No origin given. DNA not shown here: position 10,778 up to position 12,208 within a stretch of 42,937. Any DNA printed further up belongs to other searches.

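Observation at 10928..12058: TRAM-less methylthiotransferase homologue embedded in a peptide-modification cluster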

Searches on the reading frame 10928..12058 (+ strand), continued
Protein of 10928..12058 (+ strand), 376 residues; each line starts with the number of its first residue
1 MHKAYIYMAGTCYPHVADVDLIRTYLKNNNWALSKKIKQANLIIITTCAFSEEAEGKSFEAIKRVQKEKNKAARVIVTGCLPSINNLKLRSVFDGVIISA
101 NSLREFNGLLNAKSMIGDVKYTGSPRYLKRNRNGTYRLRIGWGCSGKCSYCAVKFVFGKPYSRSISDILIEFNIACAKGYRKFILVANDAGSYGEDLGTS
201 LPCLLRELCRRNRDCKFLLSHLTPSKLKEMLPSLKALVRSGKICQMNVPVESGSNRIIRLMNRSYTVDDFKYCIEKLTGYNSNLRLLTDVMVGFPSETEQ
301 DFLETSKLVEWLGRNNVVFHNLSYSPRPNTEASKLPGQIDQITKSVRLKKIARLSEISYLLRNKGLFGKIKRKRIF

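Call 40: search_protein_families(library=ncbifam, proteins=[P0037, P0040, P0041, P0048, P0053, P0060, P0076, P0086, P0072, P0036], max_evalue=1e-30)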
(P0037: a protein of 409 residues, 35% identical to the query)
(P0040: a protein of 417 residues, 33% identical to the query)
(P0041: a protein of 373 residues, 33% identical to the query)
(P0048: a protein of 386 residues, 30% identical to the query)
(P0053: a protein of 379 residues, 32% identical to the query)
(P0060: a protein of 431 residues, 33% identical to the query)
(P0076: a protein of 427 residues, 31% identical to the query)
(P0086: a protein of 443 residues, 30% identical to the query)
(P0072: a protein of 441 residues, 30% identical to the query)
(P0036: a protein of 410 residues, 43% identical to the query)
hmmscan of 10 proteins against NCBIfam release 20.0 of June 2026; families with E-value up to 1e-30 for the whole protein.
P0037 (409 aa): 6 families
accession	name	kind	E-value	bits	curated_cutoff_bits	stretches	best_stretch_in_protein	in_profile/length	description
TIGR00089.1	TIGR00089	subfamily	2.9e-77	260.3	251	1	169-400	137-369/429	MiaB/RimO family radical SAM methylthiotransferase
TIGR01578.1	MiaB-like-B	hypoth_equivalog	4.1e-66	223.5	314.7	1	4-388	2-350/421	tRNA (N(6)-L-threonylcarbamoyladenosine(37)-C(2))-methylthiotransferase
TIGR01579.1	MiaB-like-C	equivalog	5.4e-58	197.2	357.05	1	11-389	6-358/416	tRNA (N(6)-L-threonylcarbamoyladenosine(37)-C(2))-methylthiotransferase MtaB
TIGR01125.1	TIGR01125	equivalog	8.1e-56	189.9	356.95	1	8-398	6-365/432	30S ribosomal protein S12 methylthiotransferase RimO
TIGR01574.1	miaB-methiolase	equivalog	8.3e-50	170.1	355.3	1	4-402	2-377/437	tRNA (N6-isopentenyl adenosine(37)-C2)-methylthiotransferase MiaB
NF010916.0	PRK14336.1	equivalog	2.1e-37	128.9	606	0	174-386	127-341/418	tRNA (N6-isopentenyl adenosine(37)-C2)-methylthiotransferase MiaB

P0040 (417 aa): 6 families
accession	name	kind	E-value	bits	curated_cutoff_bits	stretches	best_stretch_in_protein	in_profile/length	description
TIGR00089.1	TIGR00089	subfamily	1.9e-75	254.3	251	1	185-414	136-364/429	MiaB/RimO family radical SAM methylthiotransferase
TIGR01125.1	TIGR01125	equivalog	5e-66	223.5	356.95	1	9-416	3-364/432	30S ribosomal protein S12 methylthiotransferase RimO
TIGR01578.1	MiaB-like-B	hypoth_equivalog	6.6e-65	219.5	314.7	1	9-411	3-354/421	tRNA (N(6)-L-threonylcarbamoyladenosine(37)-C(2))-methylthiotransferase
TIGR01579.1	MiaB-like-C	equivalog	8.6e-60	203.1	357.05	1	21-414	12-364/416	tRNA (N(6)-L-threonylcarbamoyladenosine(37)-C(2))-methylthiotransferase MtaB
TIGR01574.1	miaB-methiolase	equivalog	1.5e-43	149.5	355.3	1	192-412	148-369/437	tRNA (N6-isopentenyl adenosine(37)-C2)-methylthiotransferase MiaB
NF010916.0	PRK14336.1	equivalog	3.5e-35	121.6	606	0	191-411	127-347/418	tRNA (N6-isopentenyl adenosine(37)-C2)-methylthiotransferase MiaB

P0041 (373 aa): 6 families
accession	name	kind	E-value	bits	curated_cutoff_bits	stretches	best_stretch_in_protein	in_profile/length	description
TIGR00089.1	TIGR00089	subfamily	1.2e-73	248.4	251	1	4-353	22-356/429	MiaB/RimO family radical SAM methylthiotransferase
TIGR01579.1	MiaB-like-C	equivalog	9.9e-61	206.2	357.05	1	5-352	20-355/416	tRNA (N(6)-L-threonylcarbamoyladenosine(37)-C(2))-methylthiotransferase MtaB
TIGR01578.1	MiaB-like-B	hypoth_equivalog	2.2e-60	204.6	314.7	1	7-350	25-346/421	tRNA (N(6)-L-threonylcarbamoyladenosine(37)-C(2))-methylthiotransferase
TIGR01125.1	TIGR01125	equivalog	7e-53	180.2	356.95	1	7-354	25-355/432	30S ribosomal protein S12 methylthiotransferase RimO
TIGR01574.1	miaB-methiolase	equivalog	4.5e-50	171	355.3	1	2-356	20-366/437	tRNA (N6-isopentenyl adenosine(37)-C2)-methylthiotransferase MiaB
NF010916.0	PRK14336.1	equivalog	7.9e-39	133.6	606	1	141-351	128-340/418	tRNA (N6-isopentenyl adenosine(37)-C2)-methylthiotransferase MiaB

P0048 (386 aa): 6 families
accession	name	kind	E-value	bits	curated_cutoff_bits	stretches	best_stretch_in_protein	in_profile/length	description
TIGR00089.1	TIGR00089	subfamily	3.7e-81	273.1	251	1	3-372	1-358/429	MiaB/RimO family radical SAM methylthiotransferase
TIGR01578.1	MiaB-like-B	hypoth_equivalog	1.5e-67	228.2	314.7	1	3-363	1-343/421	tRNA (N(6)-L-threonylcarbamoyladenosine(37)-C(2))-methylthiotransferase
TIGR01579.1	MiaB-like-C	equivalog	5.7e-62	210.3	357.05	1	10-372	5-358/416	tRNA (N(6)-L-threonylcarbamoyladenosine(37)-C(2))-methylthiotransferase MtaB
TIGR01125.1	TIGR01125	equivalog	4e-60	204.1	356.95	1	6-371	4-355/432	30S ribosomal protein S12 methylthiotransferase RimO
TIGR01574.1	miaB-methiolase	equivalog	1.4e-49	169.3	355.3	1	3-371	1-364/437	tRNA (N6-isopentenyl adenosine(37)-C2)-methylthiotransferase MiaB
NF010916.0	PRK14336.1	equivalog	6.1e-36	124.1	606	0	157-370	127-342/418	tRNA (N6-isopentenyl adenosine(37)-C2)-methylthiotransferase MiaB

P0053 (379 aa): 6 families
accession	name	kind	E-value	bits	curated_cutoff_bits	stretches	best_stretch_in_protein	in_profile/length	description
TIGR00089.1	TIGR00089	subfamily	1.4e-72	244.8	251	1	13-368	1-364/429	MiaB/RimO family radical SAM methylthiotransferase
TIGR01578.1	MiaB-like-B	hypoth_equivalog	2.1e-61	208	314.7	1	13-365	1-354/421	tRNA (N(6)-L-threonylcarbamoyladenosine(37)-C(2))-methylthiotransferase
TIGR01579.1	MiaB-like-C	equivalog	4e-56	191.1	357.05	1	20-375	5-371/416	tRNA (N(6)-L-threonylcarbamoyladenosine(37)-C(2))-methylthiotransferase MtaB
TIGR01574.1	miaB-methiolase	equivalog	9.8e-54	183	355.3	1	13-373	1-376/437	tRNA (N6-isopentenyl adenosine(37)-C2)-methylthiotransferase MiaB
TIGR01125.1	TIGR01125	equivalog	2.5e-52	178.4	356.95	1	13-368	1-361/432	30S ribosomal protein S12 methylthiotransferase RimO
NF010916.0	PRK14336.1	equivalog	2e-39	135.5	606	1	13-364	3-346/418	tRNA (N6-isopentenyl adenosine(37)-C2)-methylthiotransferase MiaB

P0060 (431 aa): 6 families
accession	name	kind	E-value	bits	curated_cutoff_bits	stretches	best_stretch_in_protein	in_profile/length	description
TIGR01578.1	MiaB-like-B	hypoth_equivalog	8.8e-139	462.9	314.7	1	6-427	1-418/421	tRNA (N(6)-L-threonylcarbamoyladenosine(37)-C(2))-methylthiotransferase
TIGR00089.1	TIGR00089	subfamily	1.6e-120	402.8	251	1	6-427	1-429/429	MiaB/RimO family radical SAM methylthiotransferase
TIGR01574.1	miaB-methiolase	equivalog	2e-80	271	355.3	1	6-426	1-433/437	tRNA (N6-isopentenyl adenosine(37)-C2)-methylthiotransferase MiaB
TIGR01579.1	MiaB-like-C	equivalog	2.2e-78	264.4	357.05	1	10-417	2-416/416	tRNA (N(6)-L-threonylcarbamoyladenosine(37)-C(2))-methylthiotransferase MtaB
TIGR01125.1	TIGR01125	equivalog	6.4e-68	229.8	356.95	1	6-421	1-426/432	30S ribosomal protein S12 methylthiotransferase RimO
NF010916.0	PRK14336.1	equivalog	2.9e-60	204.2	606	1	137-421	121-404/418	tRNA (N6-isopentenyl adenosine(37)-C2)-methylthiotransferase MiaB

P0076 (427 aa): 6 families
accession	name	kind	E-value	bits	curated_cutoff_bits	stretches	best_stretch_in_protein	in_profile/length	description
TIGR01578.1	MiaB-like-B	hypoth_equivalog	1.7e-135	452.1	314.7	1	3-426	1-419/421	tRNA (N(6)-L-threonylcarbamoyladenosine(37)-C(2))-methylthiotransferase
TIGR00089.1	TIGR00089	subfamily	3.1e-118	395.3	251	1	3-425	1-429/429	MiaB/RimO family radical SAM methylthiotransferase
TIGR01579.1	MiaB-like-C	equivalog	3.8e-76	257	357.05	1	6-415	1-416/416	tRNA (N(6)-L-threonylcarbamoyladenosine(37)-C(2))-methylthiotransferase MtaB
TIGR01574.1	miaB-methiolase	equivalog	1.2e-71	242.1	355.3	1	4-426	2-435/437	tRNA (N6-isopentenyl adenosine(37)-C2)-methylthiotransferase MiaB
TIGR01125.1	TIGR01125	equivalog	5.6e-67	226.7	356.95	1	3-397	1-397/432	30S ribosomal protein S12 methylthiotransferase RimO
NF010916.0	PRK14336.1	equivalog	1.5e-57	195.2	606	1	2-419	2-404/418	tRNA (N6-isopentenyl adenosine(37)-C2)-methylthiotransferase MiaB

P0086 (443 aa): 6 families
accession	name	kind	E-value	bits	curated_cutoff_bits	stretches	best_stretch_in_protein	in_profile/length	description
TIGR01579.1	MiaB-like-C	equivalog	1.6e-132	442.7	357.05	1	7-417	1-414/416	tRNA (N(6)-L-threonylcarbamoyladenosine(37)-C(2))-methylthiotransferase MtaB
TIGR00089.1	TIGR00089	subfamily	6.4e-124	414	251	1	4-425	1-425/429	MiaB/RimO family radical SAM methylthiotransferase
TIGR01574.1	miaB-methiolase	equivalog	7.2e-86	288.9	355.3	1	6-426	3-431/437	tRNA (N6-isopentenyl adenosine(37)-C2)-methylthiotransferase MiaB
TIGR01125.1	TIGR01125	equivalog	3.2e-77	260.4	356.95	1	4-390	1-384/432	30S ribosomal protein S12 methylthiotransferase RimO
TIGR01578.1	MiaB-like-B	hypoth_equivalog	1.8e-74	251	314.7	1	4-420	1-409/421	tRNA (N(6)-L-threonylcarbamoyladenosine(37)-C(2))-methylthiotransferase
NF010916.0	PRK14336.1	equivalog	2.9e-56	191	606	1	147-420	126-401/418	tRNA (N6-isopentenyl adenosine(37)-C2)-methylthiotransferase MiaB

P0072 (441 aa): 6 families
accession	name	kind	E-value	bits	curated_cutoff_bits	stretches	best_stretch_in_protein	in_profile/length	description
TIGR01574.1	miaB-methiolase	equivalog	6.3e-165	549.4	355.3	1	7-440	2-436/437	tRNA (N6-isopentenyl adenosine(37)-C2)-methylthiotransferase MiaB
TIGR00089.1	TIGR00089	subfamily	6.5e-153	509.6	251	1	7-438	2-429/429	MiaB/RimO family radical SAM methylthiotransferase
NF010916.0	PRK14336.1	equivalog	5.6e-109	364.7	606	1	8-440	5-412/418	tRNA (N6-isopentenyl adenosine(37)-C2)-methylthiotransferase MiaB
TIGR01579.1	MiaB-like-C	equivalog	7e-101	338.5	357.05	1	10-428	2-416/416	tRNA (N(6)-L-threonylcarbamoyladenosine(37)-C(2))-methylthiotransferase MtaB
TIGR01125.1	TIGR01125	equivalog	3e-85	286.9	356.95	1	8-408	3-395/432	30S ribosomal protein S12 methylthiotransferase RimO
TIGR01578.1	MiaB-like-B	hypoth_equivalog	2.6e-80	270.3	314.7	1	7-440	2-420/421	tRNA (N(6)-L-threonylcarbamoyladenosine(37)-C(2))-methylthiotransferase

P0036 (410 aa): 6 families
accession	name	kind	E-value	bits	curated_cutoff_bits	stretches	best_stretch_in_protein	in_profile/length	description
TIGR00089.1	TIGR00089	subfamily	1.3e-70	238.3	251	1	12-368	9-361/429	MiaB/RimO family radical SAM methylthiotransferase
TIGR01579.1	MiaB-like-C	equivalog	1.5e-57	195.7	357.05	1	12-363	6-356/416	tRNA (N(6)-L-threonylcarbamoyladenosine(37)-C(2))-methylthiotransferase MtaB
TIGR01578.1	MiaB-like-B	hypoth_equivalog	1e-56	192.6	314.7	1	11-368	8-354/421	tRNA (N(6)-L-threonylcarbamoyladenosine(37)-C(2))-methylthiotransferase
TIGR01125.1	TIGR01125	equivalog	6.3e-51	173.8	356.95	1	11-366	8-357/432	30S ribosomal protein S12 methylthiotransferase RimO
TIGR01574.1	miaB-methiolase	equivalog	2.7e-50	171.7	355.3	1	9-369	6-369/437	tRNA (N6-isopentenyl adenosine(37)-C2)-methylthiotransferase MiaB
NF010916.0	PRK14336.1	equivalog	1.5e-39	135.9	606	1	151-384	130-363/418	tRNA (N6-isopentenyl adenosine(37)-C2)-methylthiotransferase MiaB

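Call 51: predict_structure(alignment_id=A1)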
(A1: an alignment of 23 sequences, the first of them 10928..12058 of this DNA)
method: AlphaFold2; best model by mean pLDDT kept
length: 376 residues; sequences in the alignment: 23
mean_pLDDT: 89.5   pTM: 0.85
mean pLDDT of the five models: 89.5, 86.9, 84.8, 81.1, 76.6
residues with pLDDT >= 90: 247; 70-90: 106; 50-70: 20; < 50: 3
segments of 3 or more residues with pLDDT < 50: 374-376
pLDDT, mean of each block of 10 residues (from residue 1): 92 86 92 95 94 93 95 94 93 92 88 82 70 85 82 86 92 91 90 92 96 93 93 97 95 95 94 97 95 95 96 90 88 89 95 81 62 49
secondary structure, 60 per line:
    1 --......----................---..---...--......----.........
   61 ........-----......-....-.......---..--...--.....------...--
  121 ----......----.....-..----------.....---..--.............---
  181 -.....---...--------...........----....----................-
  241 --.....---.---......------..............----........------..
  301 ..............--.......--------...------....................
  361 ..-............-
elements in order: E3-8 H13-28 E42-47 H52-68 E74-79 H81-84 H86-92 H105-109 H125-130 E135-139 H153-157 H165-177 E182-186 H201-211 E216-219 H224-239 E243-247 H255-260 H267-280 E285-292 H299-314 E317-323 H341-362 H364-375
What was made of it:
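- On Radical SAM methylthiotransferase family (MiaB/RimO; TIGR00089): The protein ends at residue 376, and the model shows only helices after residue 341 (call 51).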

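Call 52: search_protein_representatives(alignment_id=A1)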
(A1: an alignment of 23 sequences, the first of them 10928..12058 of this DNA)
Query: 23 sequences, 379 profile positions. Proteins with E-value up to 0.001 (for the whole library): 37762; up to 1e-10: 17642; up to 1e-30: 7715. The best 150 are listed.
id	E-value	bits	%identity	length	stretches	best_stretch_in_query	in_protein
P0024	4.3e-173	591.8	-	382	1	1-375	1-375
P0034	1.2e-166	570.6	-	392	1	1-376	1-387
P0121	2.9e-127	441.0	-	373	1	2-356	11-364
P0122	6.4e-122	423.4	-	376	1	2-367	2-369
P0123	6.6e-114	397.0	-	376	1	2-362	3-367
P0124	3.6e-94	332.0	-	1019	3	2-353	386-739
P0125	7.1e-93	327.8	-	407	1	2-352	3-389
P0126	3.1e-92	325.7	-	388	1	1-361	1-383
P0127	1.6e-91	323.3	-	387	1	1-330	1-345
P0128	4.1e-91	322.0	-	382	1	1-352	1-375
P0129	7.5e-90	317.8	-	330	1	1-335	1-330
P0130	1.3e-89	317.0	-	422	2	109-355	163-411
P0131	2.9e-89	315.9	-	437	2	131-353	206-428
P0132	3.1e-89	315.8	-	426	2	101-350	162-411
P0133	8.6e-89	314.3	-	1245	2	5-357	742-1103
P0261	6.3e-75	268.7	-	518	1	2-355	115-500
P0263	6.5e-75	268.7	-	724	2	134-354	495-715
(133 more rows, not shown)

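Call 57: fold_search(model_id=the predicted structure, library=pdb)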
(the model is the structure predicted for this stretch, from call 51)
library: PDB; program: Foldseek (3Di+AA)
matches with E <= 10: 1780; with E <= 0.001: 163
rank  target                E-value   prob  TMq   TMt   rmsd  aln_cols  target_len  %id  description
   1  9a6d_A                1.6e-26  1.00  0.82  0.69   5.8       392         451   21  Integrative model of MTAB-YVFG by crosslinking MS and deep learning (released 2024-09-18)
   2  7mjw_A                5.8e-26  1.00  0.79  0.68   4.5       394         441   24  Methylated MiaB in the complex with 5'-deoxyadenosine, methionine and RNA (released 2021-09-15)
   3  7mjz                  1.3e-25  1.00  0.77  0.66   4.8       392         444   23  The structure of MiaB with pentasulfide bridge (released 2021-09-15)
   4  7mjv_A                1.8e-25  1.00  0.80  0.68   5.6       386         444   24  MiaB in the complex with s-adenosylmethionine and RNA (released 2021-09-15)
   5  7mjy_A                2.9e-25  1.00  0.78  0.66   5.7       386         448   24  MiaB in the complex with s-adenosyl-L-homocysteine and RNA (released 2021-09-15)
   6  7mjx_A                5.6e-25  1.00  0.79  0.68   4.4       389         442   24  MiaB in the complex with 5'-deoxyadenosine, methionine and RNA (released 2021-09-15)
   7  4jc0_B                1.5e-20  1.00  0.80  0.72   3.5       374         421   26  Crystal structure of Thermotoga maritima holo RimO in complex with pentasulfide, Northeast Structural Genomics Consort (released 2013-04-10)
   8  4jc0_A                3.0e-20  1.00  0.80  0.71   3.9       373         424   26  Crystal structure of Thermotoga maritima holo RimO in complex with pentasulfide, Northeast Structural Genomics Consort (released 2013-04-10)
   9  9ccb                  4.0e-17  1.00  0.65  0.59   7.7       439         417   16  X-ray crystal structure of methyl-coenzyme M reductase glutamine methylase (MgmA) from Methanothermobacter marburgensis  (released 2025-01-01)
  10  2qgq_B                1.6e-14  1.00  0.49  0.67   2.3       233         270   27  Crystal structure of TM_1862 from Thermotoga maritima. Northeast Structural Genomics Consortium target VR77 (released 2007-07-17)
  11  6fd2_A                1.9e-14  1.00  0.72  0.61   7.1       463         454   13  Radical SAM 1,2-diol dehydratase AprD4 in complex with its substrate paromamine (released 2018-01-17)
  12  2qgq_A                3.2e-14  1.00  0.49  0.67   2.2       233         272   27  Crystal structure of TM_1862 from Thermotoga maritima. Northeast Structural Genomics Consortium target VR77 (released 2007-07-17)
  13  2qgq_C                3.8e-14  1.00  0.49  0.67   2.2       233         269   27  Crystal structure of TM_1862 from Thermotoga maritima. Northeast Structural Genomics Consortium target VR77 (released 2007-07-17)
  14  6fd2_B                1.6e-13  1.00  0.71  0.60   7.7       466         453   12  Radical SAM 1,2-diol dehydratase AprD4 in complex with its substrate paromamine (released 2018-01-17)
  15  6wte_B                2.9e-12  1.00  0.65  0.48   6.6       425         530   14  Structure of radical S-adenosylmethionine methyltransferase, TsrM, from Kitasatospora setae with cobalamin and [4Fe-4S (released 2020-12-23)
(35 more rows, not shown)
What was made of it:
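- Closest known: MiaB, MtaB and e-MtaB. Same: Foldseek's top hits are MtaB 9A6D and MiaB 7MJW (call 57).
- The predicted fold matches MtaB, MiaB and RimO at TMq about 0.8 (calls 51, 57).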

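Call 62: search_protein_families(library=pfam, proteins=[L007:9180-9608:+, L003:7092-7943:+, L001:9101-10561:+, L006:6102-7916:+, L006:9184-9555:+], max_evalue=0.01)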
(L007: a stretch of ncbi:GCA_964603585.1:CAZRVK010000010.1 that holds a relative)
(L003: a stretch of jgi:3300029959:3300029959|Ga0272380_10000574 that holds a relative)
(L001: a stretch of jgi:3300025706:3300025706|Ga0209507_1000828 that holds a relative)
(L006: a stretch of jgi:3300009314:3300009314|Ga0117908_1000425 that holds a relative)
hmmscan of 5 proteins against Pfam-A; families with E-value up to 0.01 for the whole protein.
L007:9180-9608:+ (142 aa): 0 families

L003:7092-7943:+ (283 aa): 5 families
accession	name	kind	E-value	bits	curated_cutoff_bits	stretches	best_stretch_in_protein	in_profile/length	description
PF13484.11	Fer4_16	-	3e-07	31.6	30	1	183-253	2-66/66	4Fe-4S double cluster binding domain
PF13187.11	Fer4_9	-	7e-05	23.2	27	1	182-197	36-51/52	4Fe-4S dicluster domain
PF12838.12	Fer4_7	-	0.00068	20.5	27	0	183-199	2-18/52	4Fe-4S dicluster domain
PF14697.11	Fer4_21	-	0.001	19.6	35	0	176-198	34-57/59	4Fe-4S dicluster domain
PF13237.11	Fer4_10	-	0.0013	19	25.5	0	182-200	8-22/53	4Fe-4S dicluster domain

L001:9101-10561:+ (486 aa): 2 families
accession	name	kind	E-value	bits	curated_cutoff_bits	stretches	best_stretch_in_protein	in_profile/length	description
PF04055.27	Radical_SAM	-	9.8e-13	49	29.5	1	81-187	6-109/166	Radical SAM superfamily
PF13353.11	Fer4_12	-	8.1e-10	39.6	22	1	69-163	3-91/137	4Fe-4S single cluster domain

L006:6102-7916:+ (604 aa): 2 families
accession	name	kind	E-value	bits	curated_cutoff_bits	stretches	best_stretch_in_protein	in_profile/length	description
PF02310.24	B12-binding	-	0.0097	16.2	32.1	0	25-93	39-117/121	B12 binding domain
PF04055.27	Radical_SAM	-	0.01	16.5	29.5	0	215-347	10-139/166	Radical SAM superfamily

L006:9184-9555:+ (123 aa): 0 families

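Call 71: search_protein_families(library=pfam, proteins=[P0124, P0133, P0263, P0261, P0121, P0122, P0123, P0125], max_evalue=0.001)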
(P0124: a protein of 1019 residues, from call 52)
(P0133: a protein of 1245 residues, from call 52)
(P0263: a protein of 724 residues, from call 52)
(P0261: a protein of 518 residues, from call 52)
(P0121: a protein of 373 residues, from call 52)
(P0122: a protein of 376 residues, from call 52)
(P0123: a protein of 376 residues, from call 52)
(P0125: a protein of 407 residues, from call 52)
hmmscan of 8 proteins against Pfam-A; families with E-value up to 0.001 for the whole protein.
P0124 (1019 aa): 2 families
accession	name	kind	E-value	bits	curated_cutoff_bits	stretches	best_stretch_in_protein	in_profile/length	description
PF04055.27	Radical_SAM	-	2.1e-46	158.6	29.5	3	531-696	2-163/166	Radical SAM superfamily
PF00919.26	UPF0004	-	8.6e-12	45.4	27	1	15-82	11-80/98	Uncharacterized protein family UPF0004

P0133 (1245 aa): 3 families
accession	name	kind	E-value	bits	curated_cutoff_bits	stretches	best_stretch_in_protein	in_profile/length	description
PF04055.27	Radical_SAM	-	3.7e-35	122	29.5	2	886-1055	3-162/166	Radical SAM superfamily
PF00919.26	UPF0004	-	3.6e-18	65.8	27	2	356-431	5-82/98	Uncharacterized protein family UPF0004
PF02873.21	MurB_C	-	7.1e-09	36.2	27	1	211-285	26-99/99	UDP-N-acetylenolpyruvoylglucosamine reductase, C-terminal domain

P0263 (724 aa): 2 families
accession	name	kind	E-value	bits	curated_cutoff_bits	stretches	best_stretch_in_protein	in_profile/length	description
PF04055.27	Radical_SAM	-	1.5e-15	58.2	29.5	1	499-671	1-165/166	Radical SAM superfamily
PF00919.26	UPF0004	-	5.1e-12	46.1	27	1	314-399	3-88/98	Uncharacterized protein family UPF0004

P0261 (518 aa): 2 families
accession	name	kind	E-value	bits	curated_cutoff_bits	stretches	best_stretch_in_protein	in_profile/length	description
PF04055.27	Radical_SAM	-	1.9e-20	74.1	29.5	1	287-455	3-165/166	Radical SAM superfamily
PF00919.26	UPF0004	-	9.2e-12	45.3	27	1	125-207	8-90/98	Uncharacterized protein family UPF0004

P0121 (373 aa): 2 families
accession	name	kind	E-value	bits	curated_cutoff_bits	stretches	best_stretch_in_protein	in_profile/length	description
PF04055.27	Radical_SAM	-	5e-18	66.2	29.5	1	151-317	6-166/166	Radical SAM superfamily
PF00919.26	UPF0004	-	9e-15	54.9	27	1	20-101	8-90/98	Uncharacterized protein family UPF0004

P0122 (376 aa): 2 families
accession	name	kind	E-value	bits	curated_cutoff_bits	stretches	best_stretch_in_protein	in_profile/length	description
PF04055.27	Radical_SAM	-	5.7e-19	69.3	29.5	1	140-308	3-165/166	Radical SAM superfamily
PF00919.26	UPF0004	-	4e-09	36.8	27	1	13-95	9-91/98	Uncharacterized protein family UPF0004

P0123 (376 aa): 2 families
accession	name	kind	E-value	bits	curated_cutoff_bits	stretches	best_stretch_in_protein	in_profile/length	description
PF04055.27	Radical_SAM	-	1.3e-20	74.6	29.5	1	144-310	6-166/166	Radical SAM superfamily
PF00919.26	UPF0004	-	8.8e-16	58.2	27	1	8-92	4-89/98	Uncharacterized protein family UPF0004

P0125 (407 aa): 2 families
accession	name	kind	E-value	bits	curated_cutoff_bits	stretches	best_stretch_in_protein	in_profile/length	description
PF04055.27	Radical_SAM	-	4.6e-22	79.4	29.5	1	180-346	3-163/166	Radical SAM superfamily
PF00919.26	UPF0004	-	1.4e-13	51.1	27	1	14-96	9-91/98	Uncharacterized protein family UPF0004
